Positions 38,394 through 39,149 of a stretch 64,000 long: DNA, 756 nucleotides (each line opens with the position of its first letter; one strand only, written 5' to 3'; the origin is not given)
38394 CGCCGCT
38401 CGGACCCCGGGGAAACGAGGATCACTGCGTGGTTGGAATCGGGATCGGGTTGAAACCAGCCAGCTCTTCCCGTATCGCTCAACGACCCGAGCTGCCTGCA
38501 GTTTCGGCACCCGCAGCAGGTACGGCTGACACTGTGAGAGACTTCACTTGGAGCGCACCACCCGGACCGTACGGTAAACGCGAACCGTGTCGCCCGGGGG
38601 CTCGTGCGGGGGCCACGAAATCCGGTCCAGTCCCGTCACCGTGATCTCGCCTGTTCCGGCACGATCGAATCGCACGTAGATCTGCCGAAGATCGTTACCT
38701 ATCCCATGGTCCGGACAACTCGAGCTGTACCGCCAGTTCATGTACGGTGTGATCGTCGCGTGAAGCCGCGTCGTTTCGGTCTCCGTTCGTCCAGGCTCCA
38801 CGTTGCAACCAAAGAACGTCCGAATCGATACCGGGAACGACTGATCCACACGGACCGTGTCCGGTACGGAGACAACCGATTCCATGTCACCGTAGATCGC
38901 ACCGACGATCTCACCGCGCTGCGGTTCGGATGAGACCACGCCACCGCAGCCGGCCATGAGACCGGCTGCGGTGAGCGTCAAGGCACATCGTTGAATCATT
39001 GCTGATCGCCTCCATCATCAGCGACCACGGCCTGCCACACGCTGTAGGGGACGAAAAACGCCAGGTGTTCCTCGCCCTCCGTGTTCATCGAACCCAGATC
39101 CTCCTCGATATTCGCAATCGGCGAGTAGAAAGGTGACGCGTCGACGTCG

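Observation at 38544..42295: Low-G+C four-gene module: PAS kinase, LuxR regulator, alpha-lytic-type pre-pro-protease and an ATGA-coupled small lipoprotein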

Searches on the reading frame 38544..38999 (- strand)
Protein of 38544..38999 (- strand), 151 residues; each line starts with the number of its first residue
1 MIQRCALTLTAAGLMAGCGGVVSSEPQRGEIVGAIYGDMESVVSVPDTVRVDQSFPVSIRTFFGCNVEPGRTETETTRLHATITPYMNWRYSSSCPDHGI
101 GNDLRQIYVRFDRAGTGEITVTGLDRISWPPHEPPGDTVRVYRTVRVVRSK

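Call 3: search_protein_families(library=pfam, proteins=[window:38544-38999:-], max_evalue=0.01)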
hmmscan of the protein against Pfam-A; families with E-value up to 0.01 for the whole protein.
window:38544-38999:- (151 aa): 0 families

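Call 4: search_protein_families(library=ncbifam, proteins=[window:38544-38999:-], max_evalue=0.01)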
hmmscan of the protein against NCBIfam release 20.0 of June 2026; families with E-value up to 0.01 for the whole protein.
window:38544-38999:- (151 aa): 0 families

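Call 8: find_homologous_proteins(query=window:38544-38999:-, max_evalue=0.001)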
Query window:38544-38999:- (151 aa): 6 proteins with E <= 0.001 among 63 candidates.
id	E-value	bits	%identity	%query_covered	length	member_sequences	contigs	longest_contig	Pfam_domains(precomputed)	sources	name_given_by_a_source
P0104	7.8e-98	343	100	100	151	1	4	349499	-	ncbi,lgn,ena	-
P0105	1.5e-80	286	90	95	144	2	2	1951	-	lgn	-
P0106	1.7e-78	280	81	100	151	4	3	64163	-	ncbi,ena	-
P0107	2.3e-71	257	83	87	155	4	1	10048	-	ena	-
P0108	8.8e-59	216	65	99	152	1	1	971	-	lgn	-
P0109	7.9e-21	93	39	97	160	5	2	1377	-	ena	-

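Call 13: find_encoding_contigs(protein=P0106, flank=6000, max_places=4)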
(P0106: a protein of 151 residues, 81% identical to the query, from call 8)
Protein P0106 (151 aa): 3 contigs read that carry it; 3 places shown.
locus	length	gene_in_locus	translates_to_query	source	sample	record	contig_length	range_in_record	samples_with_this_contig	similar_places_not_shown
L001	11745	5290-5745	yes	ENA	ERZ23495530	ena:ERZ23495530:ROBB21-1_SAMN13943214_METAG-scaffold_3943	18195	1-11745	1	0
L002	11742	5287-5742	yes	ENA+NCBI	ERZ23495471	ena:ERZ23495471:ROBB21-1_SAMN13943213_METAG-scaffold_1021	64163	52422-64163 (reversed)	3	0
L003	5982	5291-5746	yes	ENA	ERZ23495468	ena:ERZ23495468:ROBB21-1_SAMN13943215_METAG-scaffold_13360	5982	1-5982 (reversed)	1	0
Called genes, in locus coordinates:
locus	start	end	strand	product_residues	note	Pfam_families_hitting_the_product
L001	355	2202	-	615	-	-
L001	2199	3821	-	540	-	-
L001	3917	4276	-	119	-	-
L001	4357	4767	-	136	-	-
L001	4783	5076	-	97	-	-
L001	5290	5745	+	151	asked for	-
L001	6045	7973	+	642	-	PF01019:G_glu_transpept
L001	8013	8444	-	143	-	PF00190:Cupin_1 (weak), PF07883:Cupin_2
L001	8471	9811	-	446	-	PF01979:Amidohydro_1, PF07969:Amidohydro_3 (faint)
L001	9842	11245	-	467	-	PF17767:NAPRTase_N, PF04095:NAPRTase (weak)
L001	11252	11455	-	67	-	-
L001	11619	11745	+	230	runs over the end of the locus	PF06508:QueC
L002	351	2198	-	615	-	-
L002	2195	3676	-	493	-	-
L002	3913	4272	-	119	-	-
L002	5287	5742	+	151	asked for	-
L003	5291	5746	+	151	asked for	-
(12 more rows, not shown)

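Call 14: find_encoding_contigs(protein=P0107, flank=6000, max_places=4)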
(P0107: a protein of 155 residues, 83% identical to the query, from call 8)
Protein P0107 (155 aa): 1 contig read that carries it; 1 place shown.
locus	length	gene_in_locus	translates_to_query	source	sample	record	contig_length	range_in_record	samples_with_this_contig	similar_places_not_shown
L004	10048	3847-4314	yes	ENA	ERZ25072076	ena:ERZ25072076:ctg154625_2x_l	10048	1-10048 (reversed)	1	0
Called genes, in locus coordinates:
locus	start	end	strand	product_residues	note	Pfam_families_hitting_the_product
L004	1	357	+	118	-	?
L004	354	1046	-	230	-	PF00702:Hydrolase, PF12710:HAD, PF13419:HAD_2, PF13242:Hydrolase_like (weak)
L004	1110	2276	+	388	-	PF00365:PFK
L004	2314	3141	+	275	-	PF00989:PAS, PF13188:PAS_8, PF08448:PAS_4, PF13426:PAS_9, PF24820:Diguanyl_cycl_sensor (faint)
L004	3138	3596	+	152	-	-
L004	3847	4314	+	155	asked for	-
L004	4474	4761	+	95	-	PF01527:HTH_Tnp_1, PF13542:HTH_Tnp_ISL3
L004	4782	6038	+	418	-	PF13276:HTH_21, PF00665:rve, PF13683:rve_3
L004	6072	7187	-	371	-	PF00665:rve (weak)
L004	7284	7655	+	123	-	PF05598:DUF772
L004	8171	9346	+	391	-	-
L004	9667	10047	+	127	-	?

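Call 15: find_encoding_contigs(protein=P0104, flank=6000, max_places=4)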
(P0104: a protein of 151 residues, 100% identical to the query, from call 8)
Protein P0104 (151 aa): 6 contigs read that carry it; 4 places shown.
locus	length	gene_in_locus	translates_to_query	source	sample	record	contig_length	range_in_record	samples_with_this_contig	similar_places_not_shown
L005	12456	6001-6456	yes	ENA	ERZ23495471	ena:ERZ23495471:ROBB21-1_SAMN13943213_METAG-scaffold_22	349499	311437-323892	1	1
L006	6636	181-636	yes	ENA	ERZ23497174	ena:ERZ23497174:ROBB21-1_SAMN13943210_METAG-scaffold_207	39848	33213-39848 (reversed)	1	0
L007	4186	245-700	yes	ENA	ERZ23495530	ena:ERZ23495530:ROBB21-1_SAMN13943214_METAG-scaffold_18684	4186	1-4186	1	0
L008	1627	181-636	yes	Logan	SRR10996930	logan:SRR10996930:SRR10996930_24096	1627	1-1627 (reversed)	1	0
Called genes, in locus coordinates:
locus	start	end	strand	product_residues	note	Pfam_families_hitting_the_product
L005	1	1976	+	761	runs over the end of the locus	PF00403:HMA, PF00122:E1-E2_ATPase, PF00702:Hydrolase, PF12710:HAD (weak), PF08282:Hydrolase_3 (faint)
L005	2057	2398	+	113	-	PF03779:SPW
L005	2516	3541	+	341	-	PF00989:PAS, PF08448:PAS_4, PF13188:PAS_8, PF13426:PAS_9, PF07730:HisKA_3, PF02518:HATPase_c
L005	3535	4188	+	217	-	PF00072:Response_reg, PF00196:GerE, PF08281:Sigma70_r4_2 (weak)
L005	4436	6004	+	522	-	-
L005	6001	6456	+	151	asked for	-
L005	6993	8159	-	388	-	-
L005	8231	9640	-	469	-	PF13620:CarboxypepD_reg, PF13715:CarbopepD_reg_2, PF17210:SdrD_B (faint), PF22904:NOMO1-like_2nd (faint), PF09430:EMC7_beta-sandw (faint), PF17802:SpaA (faint), PF13620:CarboxypepD_reg, PF13715:CarbopepD_reg_2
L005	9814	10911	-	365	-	-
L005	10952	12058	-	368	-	-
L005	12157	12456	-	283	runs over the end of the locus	-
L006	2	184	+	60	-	?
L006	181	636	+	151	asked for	-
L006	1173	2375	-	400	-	-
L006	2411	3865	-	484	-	PF13620:CarboxypepD_reg, PF13715:CarbopepD_reg_2 (weak), PF17210:SdrD_B (faint), PF22904:NOMO1-like_2nd (faint), PF09430:EMC7_beta-sandw (faint), PF17802:SpaA (faint), PF13620:CarboxypepD_reg, PF13715:CarbopepD_reg_2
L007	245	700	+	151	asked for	-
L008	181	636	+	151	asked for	-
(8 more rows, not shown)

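Call 27: search_solved_structures(query=A3, max_evalue=10, show_alignments=3)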
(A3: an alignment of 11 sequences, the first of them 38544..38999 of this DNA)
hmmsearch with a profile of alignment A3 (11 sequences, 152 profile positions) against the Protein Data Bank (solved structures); distinct sequences matched with E-value up to 10: 4.
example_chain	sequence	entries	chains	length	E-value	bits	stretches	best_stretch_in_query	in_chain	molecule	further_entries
8ck0_A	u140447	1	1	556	0.57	13.1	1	46-103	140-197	Portal protein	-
6r1n_A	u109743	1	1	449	1.1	12.1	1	68-116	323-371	Serine--tRNA ligase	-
5c9l_A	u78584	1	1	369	1.4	11.8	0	110-140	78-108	PLL lectin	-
5c9o_A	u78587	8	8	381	1.6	11.6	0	110-140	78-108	PLL lectin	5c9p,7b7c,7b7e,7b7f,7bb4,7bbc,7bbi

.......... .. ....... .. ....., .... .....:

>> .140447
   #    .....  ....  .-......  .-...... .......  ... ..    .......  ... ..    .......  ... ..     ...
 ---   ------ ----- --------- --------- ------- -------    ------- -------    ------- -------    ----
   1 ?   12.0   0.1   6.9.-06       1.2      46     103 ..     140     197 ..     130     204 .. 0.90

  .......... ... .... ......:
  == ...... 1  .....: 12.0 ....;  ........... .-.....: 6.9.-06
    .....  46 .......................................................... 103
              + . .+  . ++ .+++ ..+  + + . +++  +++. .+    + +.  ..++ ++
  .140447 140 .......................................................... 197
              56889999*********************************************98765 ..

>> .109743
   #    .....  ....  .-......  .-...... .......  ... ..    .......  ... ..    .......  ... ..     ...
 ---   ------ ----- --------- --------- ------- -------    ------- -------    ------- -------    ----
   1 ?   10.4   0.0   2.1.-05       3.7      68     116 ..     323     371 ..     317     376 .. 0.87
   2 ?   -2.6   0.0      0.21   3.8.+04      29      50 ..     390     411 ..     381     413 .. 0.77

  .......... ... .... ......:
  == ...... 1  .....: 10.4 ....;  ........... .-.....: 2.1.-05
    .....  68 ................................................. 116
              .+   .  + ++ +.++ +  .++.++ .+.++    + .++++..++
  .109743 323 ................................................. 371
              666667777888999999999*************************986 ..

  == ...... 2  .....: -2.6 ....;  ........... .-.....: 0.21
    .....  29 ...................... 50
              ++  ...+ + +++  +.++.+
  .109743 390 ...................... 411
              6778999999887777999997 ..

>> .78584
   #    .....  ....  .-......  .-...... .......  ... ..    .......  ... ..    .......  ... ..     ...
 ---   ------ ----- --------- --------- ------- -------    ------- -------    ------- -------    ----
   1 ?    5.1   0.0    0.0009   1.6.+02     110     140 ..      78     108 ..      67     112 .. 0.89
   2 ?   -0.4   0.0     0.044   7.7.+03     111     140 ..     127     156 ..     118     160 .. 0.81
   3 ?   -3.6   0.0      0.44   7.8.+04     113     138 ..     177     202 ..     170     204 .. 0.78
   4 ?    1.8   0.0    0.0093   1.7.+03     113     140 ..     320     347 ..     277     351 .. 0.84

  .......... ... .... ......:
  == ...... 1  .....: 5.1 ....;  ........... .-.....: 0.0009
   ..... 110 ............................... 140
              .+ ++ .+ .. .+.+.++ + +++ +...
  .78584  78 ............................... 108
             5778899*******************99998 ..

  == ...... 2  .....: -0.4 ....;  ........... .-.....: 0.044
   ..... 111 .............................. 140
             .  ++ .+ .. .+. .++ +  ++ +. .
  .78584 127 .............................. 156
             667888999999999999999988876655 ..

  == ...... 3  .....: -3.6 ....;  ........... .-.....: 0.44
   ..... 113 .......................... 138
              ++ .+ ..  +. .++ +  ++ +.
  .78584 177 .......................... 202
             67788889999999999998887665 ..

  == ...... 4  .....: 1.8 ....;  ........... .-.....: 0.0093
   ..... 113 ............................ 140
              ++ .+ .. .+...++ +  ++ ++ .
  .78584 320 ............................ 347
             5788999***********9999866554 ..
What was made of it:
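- On Ecotin (MEROPS I11) serine-protease inhibitor: No ecotin chain at E<=10 with the family profile (call 27).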

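Call 28: search_protein_families(library=pfam, alignment_id=A3, max_evalue=10)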
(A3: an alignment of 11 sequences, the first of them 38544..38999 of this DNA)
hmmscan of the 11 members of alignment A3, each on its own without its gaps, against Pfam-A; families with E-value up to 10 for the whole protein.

A. member 1, window:38544-38999:- (151 aa): 0 families

B. families by the number of members that match (of 11 scanned): 0 families
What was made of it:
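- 38544..38999 (-): Small lipoprotein partner (151 aa): lipobox LMAG-C18 (38946..38948), invariant P46, C65 (38805..38807), C95 (38715..38717) and G115; predicted all-beta sandwich. No Pfam or NCBIfam hit (calls 3, 4, 28).
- On Ecotin (MEROPS I11) serine-protease inhibitor: No Pfam hit at E<=10 for 11 members (call 28).
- It also matches no family by sequence (calls 27, 28).
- Tried and rejected: Pfam, NCBIfam and PDB single-sequence searches for the lipoprotein found nothing (calls 3, 4, 27, 28).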

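Call 29: find_homologous_proteins(query=A3, max_evalue=0.001)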
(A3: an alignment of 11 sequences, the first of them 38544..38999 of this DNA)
Query A3 (11 sequences) (151 aa, profile of the alignment): 48 proteins with E <= 0.001 among 6859 candidates.
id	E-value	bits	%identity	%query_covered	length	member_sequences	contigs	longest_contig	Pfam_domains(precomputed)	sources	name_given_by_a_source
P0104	2.1e-65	237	100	100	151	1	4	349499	-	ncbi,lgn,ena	-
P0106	9.5e-63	228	81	100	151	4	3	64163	-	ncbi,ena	-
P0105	4.4e-61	223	90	95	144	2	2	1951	-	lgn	-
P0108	2.4e-59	217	65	99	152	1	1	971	-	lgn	-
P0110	3.2e-56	207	42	88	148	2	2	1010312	-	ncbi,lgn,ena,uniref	ncbi:hypothetical protein [Candidatus Palauibacter sp.]|uniref:hypothetical protein n=1 Tax=Candidat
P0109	3.5e-56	207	39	97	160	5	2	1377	-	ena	-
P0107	1.6e-53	198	83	87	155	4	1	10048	-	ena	-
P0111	4.0e-52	194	34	97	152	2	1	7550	-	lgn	-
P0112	1.3e-51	192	36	97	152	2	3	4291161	-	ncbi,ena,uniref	ncbi:hypothetical protein [Candidatus Palauibacter sp.]|uniref:hypothetical protein n=1 Tax=Candidat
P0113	1.3e-51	192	42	97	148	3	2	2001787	-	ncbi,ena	ncbi:hypothetical protein [Candidatus Palauibacter sp.]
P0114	2.6e-50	188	38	92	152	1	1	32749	-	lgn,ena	-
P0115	2.5e-47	178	40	75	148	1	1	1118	-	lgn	-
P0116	2.9e-47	178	42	97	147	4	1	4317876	-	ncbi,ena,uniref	ncbi:hypothetical protein [Candidatus Palauibacter sp.]|uniref:hypothetical protein n=1 Tax=Candidat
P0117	1.7e-44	169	36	88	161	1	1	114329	-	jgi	-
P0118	6.8e-41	157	42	68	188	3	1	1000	-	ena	-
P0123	2.5e-16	78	34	87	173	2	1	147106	-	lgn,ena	-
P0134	5.0e-10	57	34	82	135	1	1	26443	-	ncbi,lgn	-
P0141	5.5e-9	54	36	66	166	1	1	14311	-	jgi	jgi:hypothetical protein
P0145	7.7e-8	50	43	34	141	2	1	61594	-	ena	-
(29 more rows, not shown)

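Call 44: predict_structure(alignment_id=A4)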
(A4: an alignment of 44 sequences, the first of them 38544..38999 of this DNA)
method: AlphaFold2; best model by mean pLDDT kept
length: 151 residues; sequences in the alignment: 44
mean_pLDDT: 84.0   pTM: 0.74
mean pLDDT of the five models: 84.0, 82.7, 82.4, 81.9, 81.2
residues with pLDDT >= 90: 85; 70-90: 34; 50-70: 22; < 50: 10
segments of 3 or more residues with pLDDT < 50: 5-8
pLDDT, mean of each block of 10 residues (from residue 1): 48 51 65 87 96 98 89 97 94 72 95 98 89 83 97 82
secondary structure, 60 per line:
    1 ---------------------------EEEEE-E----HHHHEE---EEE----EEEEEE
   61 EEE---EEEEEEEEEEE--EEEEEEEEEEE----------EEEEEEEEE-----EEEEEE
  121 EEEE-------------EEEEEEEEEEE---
elements in order: E28-32 H39-42 E48-50 E55-63 E67-77 E80-90 E101-109 E115-124 E138-148
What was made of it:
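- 38544..38999 (-): AF2 pLDDT 84 with all-beta strands (call 44).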

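Call 46: fold_search(model_id=the predicted structure, library=pdb)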
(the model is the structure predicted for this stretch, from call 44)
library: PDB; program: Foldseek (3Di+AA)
matches with E <= 10: 730; with E <= 0.001: 0
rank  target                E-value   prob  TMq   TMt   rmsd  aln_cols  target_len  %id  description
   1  2a74_B                3.3e-02  0.93  0.39  0.33  20.4       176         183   10  Human Complement Component C3c (released 2005-09-27)
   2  2a74_E                3.5e-02  0.93  0.40  0.33  20.4       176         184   10  Human Complement Component C3c (released 2005-09-27)
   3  1p53_A                6.4e-02  0.08  0.13  0.09  19.7       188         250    8  The Crystal Structure of ICAM-1 D3-D5 fragment (released 2004-05-04)
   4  5fo8_B                7.1e-02  0.82  0.38  0.08  19.9       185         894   10  Crystal Structure of Human Complement C3b in Complex with MCP (CCP1-4) (released 2016-04-06)
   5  7tvz_E                8.0e-02  0.98  0.40  0.11   8.1       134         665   12  Cryo-EM structure of human band 3-protein 4.2 complex in diagonal conformation (released 2022-06-08)
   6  3frp_G                8.0e-02  0.84  0.40  0.29  20.6       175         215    7  Crystal Structure of Cobra Venom Factor, a Co-factor for C3- and C5 convertase CVFBb (released 2009-04-28)
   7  9u61_D                8.4e-02  0.87  0.40  0.07  20.8       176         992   10  CP/MBL pathways C3 convertase C4b2a and C3 complex (released 2026-01-14)
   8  1z7z_I                9.9e-02  0.08  0.13  0.06  20.6       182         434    8  Cryo-em structure of human coxsackievirus A21 complexed with five domain icam-1kilifi (released 2005-08-02)
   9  5fo9_B                1.0e-01  0.87  0.41  0.08  19.8       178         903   10  Crystal Structure of Human Complement C3b in Complex with CR1 (CCP15- 17) (released 2016-04-06)
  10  5fob_B                1.1e-01  0.82  0.40  0.08  20.1       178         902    8  Crystal Structure of Human Complement C3b in complex with Smallpox Inhibitor of Complement (SPICE) (released 2016-04-06)
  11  7noz_B                1.1e-01  0.72  0.39  0.08  20.3       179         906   11  Structure of the nanobody stablized properdin bound alternative pathway proconvertase C3b:FB:FP (released 2022-07-27)
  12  7q62_B                1.2e-01  0.92  0.38  0.08   8.5       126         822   10  Structure of TEV cleaved A2ML1 dimer (A2ML1-TT dimer) (released 2022-04-20)
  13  2qki_E                1.2e-01  0.80  0.40  0.33  20.4       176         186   10  Human C3c in complex with the inhibitor compstatin (released 2007-08-14)
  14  2i07_B                1.2e-01  0.77  0.38  0.08  20.3       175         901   10  Human Complement Component C3b (released 2006-10-24)
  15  8eok_H                1.2e-01  0.69  0.39  0.08  19.9       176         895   11  Structure of the C3bB proconvertase in complex with lufaxin and factor Xa (released 2023-08-30)
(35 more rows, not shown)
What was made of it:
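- On Other operon-encoded protease inhibitors (AprI/Inh, staphostatin, chagasin): All listed matches have E >= 0.03 and TM about 0.4, to generic Ig/MG/CARDB/PKD sandwiches (call 46).
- Tried and rejected: A remembered resemblance (GCN...SCPD against ecotin DCNLH...MACPDG) was tested and rejected by profile search, Pfam and Foldseek (calls 27, 28, 46).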

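Call 47: find_encoding_contigs(protein=P0123, flank=5000, max_places=2)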
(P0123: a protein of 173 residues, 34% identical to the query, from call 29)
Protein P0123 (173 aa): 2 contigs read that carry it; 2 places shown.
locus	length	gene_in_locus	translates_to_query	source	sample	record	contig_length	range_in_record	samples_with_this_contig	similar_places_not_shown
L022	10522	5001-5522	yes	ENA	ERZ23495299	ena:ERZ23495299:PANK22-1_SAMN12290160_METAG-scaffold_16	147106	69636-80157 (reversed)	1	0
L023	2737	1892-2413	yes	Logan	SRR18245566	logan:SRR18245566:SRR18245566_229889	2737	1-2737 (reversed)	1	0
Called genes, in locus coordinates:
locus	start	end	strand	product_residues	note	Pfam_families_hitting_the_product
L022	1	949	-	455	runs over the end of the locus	PF03916:NrfD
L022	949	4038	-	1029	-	PF13187:Fer4_9 (faint), PF01568:Molydop_binding, PF12797:Fer4_2 (weak), PF12838:Fer4_7 (weak), PF13183:Fer4_8 (faint), PF13247:Fer4_11 (weak)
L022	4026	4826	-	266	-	PF02085:Cytochrom_CIII (faint), PF14522:Cytochrome_C7 (weak)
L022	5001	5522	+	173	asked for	-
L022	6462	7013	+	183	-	-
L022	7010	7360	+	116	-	-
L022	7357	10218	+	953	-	PF20465:MmeI_hel, PF20473:MmeI_Mtase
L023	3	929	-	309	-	?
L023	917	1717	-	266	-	PF02085:Cytochrom_CIII (faint), PF14522:Cytochrome_C7 (weak)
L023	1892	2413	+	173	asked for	-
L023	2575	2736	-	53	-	?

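Call 48: find_encoding_contigs(protein=P0145, flank=5000, max_places=2)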
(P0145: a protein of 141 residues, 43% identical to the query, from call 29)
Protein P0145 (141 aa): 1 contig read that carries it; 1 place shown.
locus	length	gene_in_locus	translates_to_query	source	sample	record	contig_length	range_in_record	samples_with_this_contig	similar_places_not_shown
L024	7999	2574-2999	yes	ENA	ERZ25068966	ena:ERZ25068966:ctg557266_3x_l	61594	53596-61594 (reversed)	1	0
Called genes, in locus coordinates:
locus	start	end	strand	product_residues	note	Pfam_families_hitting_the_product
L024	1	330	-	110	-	?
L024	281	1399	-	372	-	PF20042:DUF6444, PF03050:DDE_Tnp_IS66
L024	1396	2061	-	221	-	-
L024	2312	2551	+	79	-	-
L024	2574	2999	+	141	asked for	-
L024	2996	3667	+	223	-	-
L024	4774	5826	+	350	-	PF04909:Amidohydro_2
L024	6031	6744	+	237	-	-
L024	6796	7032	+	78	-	-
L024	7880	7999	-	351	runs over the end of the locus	PF00753:Lactamase_B, PF12706:Lactamase_B_2 (weak)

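Call 64: search_protein_representatives(alignment_id=A4)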
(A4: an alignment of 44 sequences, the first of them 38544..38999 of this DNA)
Query: 44 sequences, 143 profile positions. Proteins with E-value up to 0.001 (for the whole library): 2225; up to 1e-10: 1714; up to 1e-30: 32. The best 150 are listed.
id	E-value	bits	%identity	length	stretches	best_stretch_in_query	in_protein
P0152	6.6e-45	168.7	-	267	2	9-143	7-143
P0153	7.7e-42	158.8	-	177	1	3-143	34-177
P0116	2.3e-41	157.2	-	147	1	2-143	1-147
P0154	7.5e-41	155.6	-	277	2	3-140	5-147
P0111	2.8e-40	153.7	-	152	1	2-143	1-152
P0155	1.6e-39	151.2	-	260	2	12-143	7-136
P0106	8.5e-37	142.4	-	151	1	1-142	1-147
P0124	3.0e-35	137.4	-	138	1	1-143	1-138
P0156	5.9e-35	136.4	-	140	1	4-143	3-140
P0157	6.6e-35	136.3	-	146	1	8-142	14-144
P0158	8.9e-35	135.9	-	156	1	4-142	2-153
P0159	1.4e-34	135.2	-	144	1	8-143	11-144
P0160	5.9e-34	133.2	-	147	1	1-143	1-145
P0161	9.4e-34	132.6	-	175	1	5-143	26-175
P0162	1.9e-33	131.6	-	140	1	2-143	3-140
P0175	2.7e-31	124.6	-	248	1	8-143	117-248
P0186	6.9e-30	120.0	-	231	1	3-143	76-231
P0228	8.9e-28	113.2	-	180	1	3-143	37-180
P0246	4.7e-27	110.8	-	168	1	5-143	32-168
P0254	7.4e-27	110.2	-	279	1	24-143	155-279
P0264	2.6e-26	108.4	-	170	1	8-142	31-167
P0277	1.0e-25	106.5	-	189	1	4-142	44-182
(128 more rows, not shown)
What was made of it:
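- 38544..38999 (-): The family has 2,225 clusters at E<=1e-3 (call 64).
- The family is huge at 2,225 clusters (call 64).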

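Call 65: find_encoding_contigs(protein=P0134, flank=4000, max_places=3)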
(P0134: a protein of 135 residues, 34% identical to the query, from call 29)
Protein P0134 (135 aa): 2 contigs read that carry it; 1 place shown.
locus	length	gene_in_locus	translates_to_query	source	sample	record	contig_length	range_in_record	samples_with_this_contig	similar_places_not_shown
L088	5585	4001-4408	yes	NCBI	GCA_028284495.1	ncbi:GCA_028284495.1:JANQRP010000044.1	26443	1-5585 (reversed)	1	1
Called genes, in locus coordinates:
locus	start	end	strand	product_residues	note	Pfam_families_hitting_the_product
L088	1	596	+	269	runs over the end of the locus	PF20240:DUF6597 (weak), PF00165:HTH_AraC (faint), PF12833:HTH_18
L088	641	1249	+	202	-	-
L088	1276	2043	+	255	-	-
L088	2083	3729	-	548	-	PF00246:Peptidase_M14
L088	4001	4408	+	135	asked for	-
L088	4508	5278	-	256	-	PF00106:adh_short, PF01370:Epimerase (faint), PF08659:KR, PF13561:adh_short_C2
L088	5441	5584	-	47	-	?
